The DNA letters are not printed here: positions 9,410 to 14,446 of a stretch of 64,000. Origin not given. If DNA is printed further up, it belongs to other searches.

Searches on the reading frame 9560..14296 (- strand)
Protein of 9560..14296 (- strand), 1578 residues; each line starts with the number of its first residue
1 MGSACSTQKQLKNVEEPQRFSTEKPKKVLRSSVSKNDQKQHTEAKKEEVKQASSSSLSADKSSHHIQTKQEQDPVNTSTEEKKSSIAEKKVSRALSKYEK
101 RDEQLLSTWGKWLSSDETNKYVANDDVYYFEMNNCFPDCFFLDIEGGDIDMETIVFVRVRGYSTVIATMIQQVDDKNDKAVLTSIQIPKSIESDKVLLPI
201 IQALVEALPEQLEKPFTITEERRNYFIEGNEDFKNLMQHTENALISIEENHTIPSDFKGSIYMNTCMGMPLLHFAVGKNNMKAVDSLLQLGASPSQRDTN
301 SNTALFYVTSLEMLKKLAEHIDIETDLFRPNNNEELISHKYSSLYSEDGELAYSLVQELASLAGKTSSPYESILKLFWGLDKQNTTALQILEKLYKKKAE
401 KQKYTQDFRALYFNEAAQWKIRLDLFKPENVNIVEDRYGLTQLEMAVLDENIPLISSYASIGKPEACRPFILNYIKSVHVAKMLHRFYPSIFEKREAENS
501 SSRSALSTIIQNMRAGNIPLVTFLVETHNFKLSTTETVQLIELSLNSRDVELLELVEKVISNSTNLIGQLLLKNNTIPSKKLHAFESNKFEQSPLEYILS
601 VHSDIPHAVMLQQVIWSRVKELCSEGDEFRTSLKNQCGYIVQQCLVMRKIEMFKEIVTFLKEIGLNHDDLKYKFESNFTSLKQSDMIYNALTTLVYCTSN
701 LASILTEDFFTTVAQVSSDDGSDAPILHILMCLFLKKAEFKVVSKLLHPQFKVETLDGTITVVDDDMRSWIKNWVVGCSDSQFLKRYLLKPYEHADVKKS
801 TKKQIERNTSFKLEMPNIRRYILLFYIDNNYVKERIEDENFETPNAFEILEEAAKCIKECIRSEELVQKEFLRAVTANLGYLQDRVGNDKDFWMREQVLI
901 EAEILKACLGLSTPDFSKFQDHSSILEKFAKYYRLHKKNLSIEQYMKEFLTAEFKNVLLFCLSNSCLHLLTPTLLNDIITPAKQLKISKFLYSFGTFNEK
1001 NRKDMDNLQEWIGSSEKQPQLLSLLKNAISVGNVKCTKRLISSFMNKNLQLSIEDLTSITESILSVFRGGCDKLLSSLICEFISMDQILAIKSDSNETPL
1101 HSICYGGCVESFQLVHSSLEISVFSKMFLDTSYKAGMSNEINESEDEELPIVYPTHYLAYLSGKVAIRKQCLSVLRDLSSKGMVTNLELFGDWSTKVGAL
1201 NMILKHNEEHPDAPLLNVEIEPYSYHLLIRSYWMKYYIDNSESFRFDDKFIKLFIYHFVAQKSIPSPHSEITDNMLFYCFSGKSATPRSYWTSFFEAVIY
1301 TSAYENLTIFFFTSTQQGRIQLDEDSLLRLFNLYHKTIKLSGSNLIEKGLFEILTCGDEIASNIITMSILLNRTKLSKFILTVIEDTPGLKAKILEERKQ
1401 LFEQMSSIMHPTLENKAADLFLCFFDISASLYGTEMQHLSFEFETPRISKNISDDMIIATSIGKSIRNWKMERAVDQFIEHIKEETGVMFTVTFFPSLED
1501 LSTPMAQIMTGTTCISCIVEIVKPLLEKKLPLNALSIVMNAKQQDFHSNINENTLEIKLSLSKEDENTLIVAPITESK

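Call 40: search_protein_families(library=pfam, proteins=[window:9560-14296:-], max_evalue=0.0001)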
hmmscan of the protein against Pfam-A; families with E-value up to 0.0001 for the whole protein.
window:9560-14296:- (1578 aa): 2 families
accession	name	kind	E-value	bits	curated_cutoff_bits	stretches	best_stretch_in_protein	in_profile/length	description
PF12796.13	Ank_2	-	1.5e-06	29.1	27.3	0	267-323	28-86/90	Ankyrin repeats (3 copies)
PF13637.12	Ank_4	-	4e-06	27.4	22.7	0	272-310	1-42/50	Ankyrin repeats (many copies)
